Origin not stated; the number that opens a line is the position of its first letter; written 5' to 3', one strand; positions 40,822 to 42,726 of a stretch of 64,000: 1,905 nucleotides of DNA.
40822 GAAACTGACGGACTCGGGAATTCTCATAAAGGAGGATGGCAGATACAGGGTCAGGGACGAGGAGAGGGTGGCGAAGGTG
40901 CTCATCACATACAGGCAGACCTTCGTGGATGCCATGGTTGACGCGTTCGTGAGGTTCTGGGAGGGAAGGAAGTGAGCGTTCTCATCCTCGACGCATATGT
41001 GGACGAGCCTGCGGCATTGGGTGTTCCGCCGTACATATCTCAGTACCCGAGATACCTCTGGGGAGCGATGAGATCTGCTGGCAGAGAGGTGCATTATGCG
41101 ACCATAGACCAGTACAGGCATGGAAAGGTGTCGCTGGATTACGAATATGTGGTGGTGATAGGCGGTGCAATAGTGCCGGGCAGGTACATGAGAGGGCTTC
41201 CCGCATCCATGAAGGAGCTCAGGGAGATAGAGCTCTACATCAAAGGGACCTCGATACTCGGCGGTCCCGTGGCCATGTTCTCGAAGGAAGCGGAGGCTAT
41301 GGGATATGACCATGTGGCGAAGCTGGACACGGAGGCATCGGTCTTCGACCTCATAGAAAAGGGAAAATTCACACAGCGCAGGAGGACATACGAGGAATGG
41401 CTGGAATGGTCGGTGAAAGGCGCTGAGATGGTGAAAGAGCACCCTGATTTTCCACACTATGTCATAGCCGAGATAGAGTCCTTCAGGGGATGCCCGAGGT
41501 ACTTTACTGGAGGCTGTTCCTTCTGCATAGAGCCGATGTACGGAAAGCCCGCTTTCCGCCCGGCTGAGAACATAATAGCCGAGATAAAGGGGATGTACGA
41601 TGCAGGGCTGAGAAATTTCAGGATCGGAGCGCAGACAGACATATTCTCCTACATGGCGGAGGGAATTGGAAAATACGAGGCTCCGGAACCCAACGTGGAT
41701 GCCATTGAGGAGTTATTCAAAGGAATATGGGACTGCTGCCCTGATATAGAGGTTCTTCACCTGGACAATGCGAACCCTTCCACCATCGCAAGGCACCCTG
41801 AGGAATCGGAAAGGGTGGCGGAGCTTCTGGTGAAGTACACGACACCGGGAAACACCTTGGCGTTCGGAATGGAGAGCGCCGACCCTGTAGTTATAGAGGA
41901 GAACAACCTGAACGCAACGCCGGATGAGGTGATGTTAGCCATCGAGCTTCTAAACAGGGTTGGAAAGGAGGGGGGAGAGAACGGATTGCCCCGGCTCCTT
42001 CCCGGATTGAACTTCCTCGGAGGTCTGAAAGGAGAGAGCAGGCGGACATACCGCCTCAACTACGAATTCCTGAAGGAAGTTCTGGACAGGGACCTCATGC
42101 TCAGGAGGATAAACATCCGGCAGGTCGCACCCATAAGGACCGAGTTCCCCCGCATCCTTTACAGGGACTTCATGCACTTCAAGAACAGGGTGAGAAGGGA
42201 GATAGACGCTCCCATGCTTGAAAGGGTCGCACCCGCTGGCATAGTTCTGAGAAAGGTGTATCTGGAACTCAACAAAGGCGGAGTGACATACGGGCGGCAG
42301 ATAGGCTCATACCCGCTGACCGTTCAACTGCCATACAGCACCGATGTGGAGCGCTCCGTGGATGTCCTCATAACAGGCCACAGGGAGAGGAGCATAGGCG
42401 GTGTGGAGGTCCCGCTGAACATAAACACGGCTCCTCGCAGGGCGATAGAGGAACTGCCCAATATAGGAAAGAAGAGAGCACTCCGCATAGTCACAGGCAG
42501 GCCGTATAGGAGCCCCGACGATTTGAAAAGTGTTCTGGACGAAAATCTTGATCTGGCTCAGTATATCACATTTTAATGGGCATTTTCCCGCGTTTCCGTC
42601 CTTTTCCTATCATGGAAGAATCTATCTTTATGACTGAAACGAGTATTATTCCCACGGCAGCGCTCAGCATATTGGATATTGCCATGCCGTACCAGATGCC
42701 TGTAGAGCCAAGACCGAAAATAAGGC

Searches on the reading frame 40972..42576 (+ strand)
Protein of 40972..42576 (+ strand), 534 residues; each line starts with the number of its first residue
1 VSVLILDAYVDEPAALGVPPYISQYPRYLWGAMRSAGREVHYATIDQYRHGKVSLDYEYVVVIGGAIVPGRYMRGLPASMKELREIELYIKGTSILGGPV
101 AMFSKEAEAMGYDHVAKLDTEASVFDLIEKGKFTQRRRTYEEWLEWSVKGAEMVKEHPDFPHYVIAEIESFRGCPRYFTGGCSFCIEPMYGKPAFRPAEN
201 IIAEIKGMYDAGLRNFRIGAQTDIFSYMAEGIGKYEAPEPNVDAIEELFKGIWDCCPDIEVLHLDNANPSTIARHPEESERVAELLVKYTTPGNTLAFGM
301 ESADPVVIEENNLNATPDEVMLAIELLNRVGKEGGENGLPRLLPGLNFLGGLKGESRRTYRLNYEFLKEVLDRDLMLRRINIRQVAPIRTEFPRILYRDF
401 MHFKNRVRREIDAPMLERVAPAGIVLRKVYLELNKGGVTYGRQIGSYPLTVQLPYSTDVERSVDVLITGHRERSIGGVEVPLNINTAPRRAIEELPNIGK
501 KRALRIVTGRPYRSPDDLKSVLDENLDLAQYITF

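Call 3: search_protein_families(library=pfam, proteins=[window:40972-42576:+], max_evalue=0.01)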
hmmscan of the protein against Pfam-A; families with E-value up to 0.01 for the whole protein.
window:40972-42576:+ (534 aa): 2 families
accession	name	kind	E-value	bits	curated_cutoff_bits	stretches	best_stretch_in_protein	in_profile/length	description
PF04055.27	Radical_SAM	-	7.3e-09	36.5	29.5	1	169-334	2-143/166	Radical SAM superfamily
PF12836.13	HHH_3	-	2.4e-05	24.8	27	1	479-521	3-49/65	Helix-hairpin-helix motif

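Call 4: search_protein_families(library=ncbifam, proteins=[window:40972-42576:+], max_evalue=0.01)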
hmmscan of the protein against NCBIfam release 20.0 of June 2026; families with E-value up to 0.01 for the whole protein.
window:40972-42576:+ (534 aa): 3 families
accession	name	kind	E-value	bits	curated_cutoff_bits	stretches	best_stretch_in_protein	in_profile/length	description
TIGR04014.1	B12_SAM_MJ_0865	equivalog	4.3e-05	22.5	360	1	168-370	163-336/434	methyl-coenzyme M reductase glutamine C-methyltransferase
TIGR00089.1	TIGR00089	subfamily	0.001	18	251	1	108-253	88-216/429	MiaB/RimO family radical SAM methylthiotransferase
NF045585.1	rSAM_slr0320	equivalog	0.0042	15.7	775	1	168-218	238-286/511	photosystem II high light acclimation radical SAM protein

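Call 9: search_solved_structures(query=window:40972-42576:+, max_evalue=1)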
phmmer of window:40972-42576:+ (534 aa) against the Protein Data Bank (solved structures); distinct sequences matched with E-value up to 1: 10.
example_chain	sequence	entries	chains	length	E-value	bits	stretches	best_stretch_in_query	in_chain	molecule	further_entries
9ccb_A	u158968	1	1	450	0.001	21.1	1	167-225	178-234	Radical SAM core domain-containing protein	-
2duy_A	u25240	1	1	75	0.0066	18.4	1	478-521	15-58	Competence protein ComEA-related protein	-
4yuu_U1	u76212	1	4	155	0.25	13.2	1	477-519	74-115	Photosystem II 12 kDa extrinsic protein, chloroplastic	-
3jad_A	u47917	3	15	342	0.35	12.7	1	144-190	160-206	Glycine receptor subunit alphaZ1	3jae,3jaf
6pxd_E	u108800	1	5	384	0.41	12.5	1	144-190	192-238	Glycine receptor subunit alphaZ1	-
6plo_A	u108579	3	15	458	0.42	12.4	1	144-190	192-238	Glycine receptor subunit alphaZ1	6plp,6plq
7u2o_A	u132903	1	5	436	0.45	12.3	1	144-190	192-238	Glycine receptor subunit alphaZ1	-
6ubs_A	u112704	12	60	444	0.47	12.3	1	144-190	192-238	Glycine receptor subunit alphaZ1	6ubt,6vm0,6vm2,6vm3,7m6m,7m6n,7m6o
6plr_A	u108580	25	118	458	0.49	12.2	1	144-190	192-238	Glycine receptor subunit alphaZ1 | Glycine receptor, alpha 1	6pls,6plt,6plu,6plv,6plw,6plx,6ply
6ud3_A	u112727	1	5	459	0.49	12.2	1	144-190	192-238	Glycine receptor subunit alphaZ1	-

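Call 42: find_related_loci(query=window:40972-42576:+, collection=metagenome_contigs, flank=8000)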
Query window:40972-42576:+ (534 aa) in metagenome_contigs; peptide patterns used: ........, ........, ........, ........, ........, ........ (x = any residue, [..] = any of these).
163 stretches matched a pattern; 2 encode a relative of the query (tblastn E <= 1e-3); 2 distinct loci.
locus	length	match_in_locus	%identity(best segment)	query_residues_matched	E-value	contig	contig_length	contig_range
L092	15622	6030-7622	79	4-534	0e+0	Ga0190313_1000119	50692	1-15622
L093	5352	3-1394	77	72-534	0e+0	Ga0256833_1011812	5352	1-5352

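Call 48: search_protein_representatives(protein=window:40972-42576:+)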
Query: 534 residues. Proteins with E-value up to 0.001 (for the whole library): 900; up to 1e-10: 417; up to 1e-30: 171. The best 150 are listed.
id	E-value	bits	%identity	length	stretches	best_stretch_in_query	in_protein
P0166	3.9e-176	603.3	52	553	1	2-529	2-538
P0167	7.2e-160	549.6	48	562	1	2-531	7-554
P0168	6.7e-154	529.9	49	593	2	130-522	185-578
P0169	6.8e-146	503.5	48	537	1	6-526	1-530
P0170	9.6e-146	503.0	47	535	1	3-524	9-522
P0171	3.4e-145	501.2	49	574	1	1-524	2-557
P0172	1.3e-141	489.4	47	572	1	3-525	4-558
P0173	4.5e-140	484.3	48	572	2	57-524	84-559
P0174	9.6e-140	483.2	45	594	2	59-524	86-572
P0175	7.0e-139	480.4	46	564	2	60-524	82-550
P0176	1.2e-138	479.6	48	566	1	3-532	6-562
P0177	1.3e-136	472.9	44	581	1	3-525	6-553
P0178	1.9e-136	472.3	44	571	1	2-528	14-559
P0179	3.8e-136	471.3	48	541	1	4-521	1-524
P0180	4.1e-136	471.2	45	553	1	1-524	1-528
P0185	8.0e-130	450.5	44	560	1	1-530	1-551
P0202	1.2e-114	400.4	41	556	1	1-525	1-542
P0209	1.8e-109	383.3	40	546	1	2-532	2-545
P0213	2.7e-106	372.9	39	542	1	1-518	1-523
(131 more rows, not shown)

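Call 49: list_cluster_members(proteins=[P0166, P0167, P0169, P0171, P0176, P0180, P0185, P0202, P0209, P0213])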
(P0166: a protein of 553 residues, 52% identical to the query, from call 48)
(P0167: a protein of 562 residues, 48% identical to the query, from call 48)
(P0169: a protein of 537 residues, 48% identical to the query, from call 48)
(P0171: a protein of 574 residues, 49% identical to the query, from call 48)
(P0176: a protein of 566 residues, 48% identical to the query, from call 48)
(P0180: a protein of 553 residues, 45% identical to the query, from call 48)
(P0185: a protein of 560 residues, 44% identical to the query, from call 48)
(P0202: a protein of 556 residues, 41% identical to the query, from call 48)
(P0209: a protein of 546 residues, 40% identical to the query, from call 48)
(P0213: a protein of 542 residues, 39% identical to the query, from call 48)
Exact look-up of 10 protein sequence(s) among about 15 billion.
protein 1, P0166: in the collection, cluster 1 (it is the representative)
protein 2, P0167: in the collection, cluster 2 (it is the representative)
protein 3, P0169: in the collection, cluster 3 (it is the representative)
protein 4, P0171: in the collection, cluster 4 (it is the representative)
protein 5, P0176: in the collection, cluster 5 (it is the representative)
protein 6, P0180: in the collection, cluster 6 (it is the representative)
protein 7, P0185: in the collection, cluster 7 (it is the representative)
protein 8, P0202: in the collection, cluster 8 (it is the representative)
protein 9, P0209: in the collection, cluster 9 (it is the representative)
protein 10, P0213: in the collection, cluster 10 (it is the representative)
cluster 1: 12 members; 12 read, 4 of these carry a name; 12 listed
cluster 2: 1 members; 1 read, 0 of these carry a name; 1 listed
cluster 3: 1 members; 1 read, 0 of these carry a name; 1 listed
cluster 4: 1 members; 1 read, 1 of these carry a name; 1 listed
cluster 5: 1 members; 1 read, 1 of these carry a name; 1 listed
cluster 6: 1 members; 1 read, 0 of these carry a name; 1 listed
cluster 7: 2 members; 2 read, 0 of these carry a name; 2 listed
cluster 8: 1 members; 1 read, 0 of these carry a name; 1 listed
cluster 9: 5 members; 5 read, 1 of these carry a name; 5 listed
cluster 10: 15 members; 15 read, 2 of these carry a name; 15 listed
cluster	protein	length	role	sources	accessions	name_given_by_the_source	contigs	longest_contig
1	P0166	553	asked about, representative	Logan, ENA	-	-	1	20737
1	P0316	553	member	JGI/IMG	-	radical SAM superfamily enzyme with C-terminal helix-hairpin-helix motif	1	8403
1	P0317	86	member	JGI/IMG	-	radical SAM superfamily enzyme with C-terminal helix-hairpin-helix motif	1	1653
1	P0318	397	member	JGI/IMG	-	radical SAM superfamily enzyme with C-terminal helix-hairpin-helix motif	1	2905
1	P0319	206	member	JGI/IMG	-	radical SAM superfamily enzyme with C-terminal helix-hairpin-helix motif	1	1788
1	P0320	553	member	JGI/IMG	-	-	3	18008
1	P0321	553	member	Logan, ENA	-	-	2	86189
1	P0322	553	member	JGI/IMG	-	-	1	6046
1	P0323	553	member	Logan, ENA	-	-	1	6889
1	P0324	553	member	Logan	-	-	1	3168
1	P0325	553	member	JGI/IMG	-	-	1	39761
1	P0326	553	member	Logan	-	-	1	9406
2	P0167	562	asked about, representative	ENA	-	-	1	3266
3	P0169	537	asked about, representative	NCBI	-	-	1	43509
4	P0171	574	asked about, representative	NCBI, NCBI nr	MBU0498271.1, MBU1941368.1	MAG: radical SAM protein [Candidatus Thermoplasmatota archaeon] | radical SAM protein [Candidatus Thermoplasmatota archaeon]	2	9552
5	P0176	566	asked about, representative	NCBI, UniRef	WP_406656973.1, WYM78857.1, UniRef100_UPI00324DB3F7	radical SAM protein [Methanolobus sp. ZRKC2] | radical SAM protein n=1 Tax=Methanolobus sp. ZRKC2 TaxID=3125783 RepID=UPI00324DB3F7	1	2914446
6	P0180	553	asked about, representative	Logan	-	-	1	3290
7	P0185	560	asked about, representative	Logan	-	-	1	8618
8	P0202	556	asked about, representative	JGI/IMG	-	-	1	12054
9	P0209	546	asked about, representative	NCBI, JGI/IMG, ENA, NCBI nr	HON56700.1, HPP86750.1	MAG TPA: radical SAM protein [bacterium] | radical SAM protein [bacterium]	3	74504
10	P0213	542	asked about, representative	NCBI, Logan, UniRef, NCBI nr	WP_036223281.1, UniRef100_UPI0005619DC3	radical SAM protein [Mesoaciditoga lauensis] | radical SAM protein n=1 Tax=Mesoaciditoga lauensis TaxID=1495039 RepID=UPI0005619DC3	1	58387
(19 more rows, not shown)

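Call 65: find_encoding_contigs(protein=P0176, flank=6000, max_places=1)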
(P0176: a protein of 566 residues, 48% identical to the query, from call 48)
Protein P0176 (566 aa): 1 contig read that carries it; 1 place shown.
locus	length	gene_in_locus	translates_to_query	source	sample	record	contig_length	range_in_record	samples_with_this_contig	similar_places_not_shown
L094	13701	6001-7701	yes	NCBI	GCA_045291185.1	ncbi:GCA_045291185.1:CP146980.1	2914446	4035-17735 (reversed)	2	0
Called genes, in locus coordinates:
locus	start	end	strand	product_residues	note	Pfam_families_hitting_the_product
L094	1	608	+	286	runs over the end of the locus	-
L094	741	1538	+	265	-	PF00303:Thymidylat_synt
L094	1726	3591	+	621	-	-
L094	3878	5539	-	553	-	PF00920:ILVD_EDD_N, PF24877:ILV_EDD_C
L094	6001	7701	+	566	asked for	PF04055:Radical_SAM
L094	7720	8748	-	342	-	PF03706:LPG_synthase_TM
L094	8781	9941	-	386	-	PF00483:NTP_transferase, PF12804:NTP_transf_3 (weak), PF24894:Hexapep_GlmU (faint), PF25084:LbH_EIF2B, PF14602:Hexapep_2 (faint), PF25087:GMPPB_C, PF00132:Hexapep (weak)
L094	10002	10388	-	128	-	PF01336:tRNA_anti-codon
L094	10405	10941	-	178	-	PF00254:FKBP_C, PF22199:FKBP26_IF (faint)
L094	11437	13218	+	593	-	-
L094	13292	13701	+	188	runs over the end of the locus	PF01969:Ni_insertion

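Call 66: find_encoding_contigs(protein=P0169, flank=6000, max_places=1)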
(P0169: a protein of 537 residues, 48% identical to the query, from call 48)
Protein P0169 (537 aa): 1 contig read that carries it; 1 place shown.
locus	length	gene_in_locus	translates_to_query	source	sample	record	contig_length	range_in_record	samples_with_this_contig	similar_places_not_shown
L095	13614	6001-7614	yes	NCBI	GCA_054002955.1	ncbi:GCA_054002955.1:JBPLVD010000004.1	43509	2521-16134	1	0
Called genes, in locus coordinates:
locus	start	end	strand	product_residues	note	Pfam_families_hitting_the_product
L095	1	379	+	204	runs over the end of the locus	PF01479:S4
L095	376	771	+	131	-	PF00411:Ribosomal_S11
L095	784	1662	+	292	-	PF01193:RNA_pol_L, PF01000:RNA_pol_A_bac, PF13187:Fer4_9 (faint), PF00037:Fer4 (faint)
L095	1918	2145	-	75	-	PF01934:HepT-like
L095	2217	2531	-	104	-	PF01909:NTP_transf_2, PF18765:Polbeta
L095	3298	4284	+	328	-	-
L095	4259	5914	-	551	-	PF18262:PhetRS_B1 (faint), PF03483:B3_4 (weak), PF03484:B5, PF01409:tRNA-synt_2d (faint), PF17759:tRNA_synthFbeta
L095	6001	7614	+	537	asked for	PF04055:Radical_SAM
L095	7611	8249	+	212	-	PF01963:TraB_PrgY_gumN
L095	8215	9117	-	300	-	PF00571:CBS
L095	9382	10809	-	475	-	PF02310:B12-binding, PF04055:Radical_SAM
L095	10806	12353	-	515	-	PF04055:Radical_SAM, PF13353:Fer4_12 (weak), PF13186:SPASM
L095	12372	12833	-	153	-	PF01948:PyrI, PF02748:PyrI_C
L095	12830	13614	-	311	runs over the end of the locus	PF02729:OTCace_N, PF00185:OTCace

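Call 68: find_encoding_contigs(protein=P0166, flank=7000, max_places=2)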
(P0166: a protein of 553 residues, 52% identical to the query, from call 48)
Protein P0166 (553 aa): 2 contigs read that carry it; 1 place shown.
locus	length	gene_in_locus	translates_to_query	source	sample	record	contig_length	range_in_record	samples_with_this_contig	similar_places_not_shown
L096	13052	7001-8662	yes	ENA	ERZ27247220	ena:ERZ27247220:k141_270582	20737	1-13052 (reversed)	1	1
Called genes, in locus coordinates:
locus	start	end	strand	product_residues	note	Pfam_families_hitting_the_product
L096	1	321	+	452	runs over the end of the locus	PF01523:PmbA_TldD_1st, PF19290:PmbA_TldD_2nd (weak), PF19289:PmbA_TldD_3rd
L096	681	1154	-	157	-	PF03946:Ribosomal_L11_N, PF00298:Ribosomal_L11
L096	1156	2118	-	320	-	PF03439:Spt5-NGN, PF00467:KOW (weak)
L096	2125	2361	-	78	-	-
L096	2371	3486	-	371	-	PF00091:Tubulin, PF12327:FtsZ_C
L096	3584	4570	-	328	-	PF00696:AA_kinase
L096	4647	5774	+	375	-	PF04123:DUF373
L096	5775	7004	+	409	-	PF00083:Sugar_tr, PF07690:MFS_1, PF12832:MFS_1_like, PF07690:MFS_1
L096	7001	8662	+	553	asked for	PF04055:Radical_SAM, PF12836:HHH_3 (weak)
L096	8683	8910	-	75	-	-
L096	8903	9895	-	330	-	PF01336:tRNA_anti-codon (weak), PF07514:TraI_2 (faint), PF01966:HD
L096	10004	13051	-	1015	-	?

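Call 69: find_encoding_contigs(protein=P0213, flank=7000, max_places=1)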
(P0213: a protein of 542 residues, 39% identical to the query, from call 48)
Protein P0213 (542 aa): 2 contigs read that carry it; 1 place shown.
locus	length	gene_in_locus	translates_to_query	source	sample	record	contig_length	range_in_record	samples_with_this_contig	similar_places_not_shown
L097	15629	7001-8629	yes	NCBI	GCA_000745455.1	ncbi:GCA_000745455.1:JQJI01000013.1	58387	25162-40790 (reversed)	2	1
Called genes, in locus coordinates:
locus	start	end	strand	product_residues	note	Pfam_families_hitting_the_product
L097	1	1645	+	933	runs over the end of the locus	PF03176:MMPL, PF02460:Patched (weak), PF12349:Sterol-sensing, PF03176:MMPL, PF12349:Sterol-sensing (weak)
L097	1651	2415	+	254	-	PF17131:TP_0789-like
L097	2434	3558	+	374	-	-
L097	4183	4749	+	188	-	PF07879:PHB_acc_N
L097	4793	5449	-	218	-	-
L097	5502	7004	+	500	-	PF13541:ChlI, PF01078:Mg_chelatase, PF00158:Sigma54_activat (weak), PF00493:MCM (faint), PF07728:AAA_5, PF13335:Mg_chelatase_C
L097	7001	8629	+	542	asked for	PF04055:Radical_SAM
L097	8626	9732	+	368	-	PF02670:DXP_reductoisom, PF08436:DXP_redisom_C, PF13288:DXPR_C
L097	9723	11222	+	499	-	PF02163:Peptidase_M50, PF00595:PDZ (faint), PF13180:PDZ_2 (weak), PF17820:PDZ_6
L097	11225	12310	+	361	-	PF04551:GcpE, PF26540:GcpE_C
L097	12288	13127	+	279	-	PF02569:Pantoate_ligase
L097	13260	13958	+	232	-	PF04298:Zn_peptidase_2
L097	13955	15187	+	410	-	PF01029:NusB, PF01189:Methyltr_RsmB-F, PF13847:Methyltransf_31 (weak)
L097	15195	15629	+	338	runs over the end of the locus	PF21016:RlmN_N, PF04055:Radical_SAM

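Call 87: search_solved_structures(query=A3, max_evalue=0.1)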
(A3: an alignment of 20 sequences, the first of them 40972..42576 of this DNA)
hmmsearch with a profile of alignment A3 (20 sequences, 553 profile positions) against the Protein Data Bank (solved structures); distinct sequences matched with E-value up to 0.1: 7.
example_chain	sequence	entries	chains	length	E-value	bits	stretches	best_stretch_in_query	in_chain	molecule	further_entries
9ccb_A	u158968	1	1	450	4.5e-07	32.1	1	181-270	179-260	Radical SAM core domain-containing protein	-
2duy_A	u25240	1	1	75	2.9e-05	26.1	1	493-535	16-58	Competence protein ComEA-related protein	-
2qgq_A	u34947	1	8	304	5.4e-05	25.2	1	181-241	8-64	Protein TM_1862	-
4jc0_A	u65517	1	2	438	0.0001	24.3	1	181-240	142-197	Ribosomal protein S12 methylthiotransferase RimO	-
7mjz_A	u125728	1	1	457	0.016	17.1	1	181-243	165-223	tRNA-2-methylthio-N(6)-dimethylallyladenosine synthase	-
7mjv_A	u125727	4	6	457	0.016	17.1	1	181-243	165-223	tRNA-2-methylthio-N(6)-dimethylallyladenosine synthase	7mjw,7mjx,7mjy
2i5h_A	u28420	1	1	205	0.053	15.4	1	501-541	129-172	Hypothetical protein AF1531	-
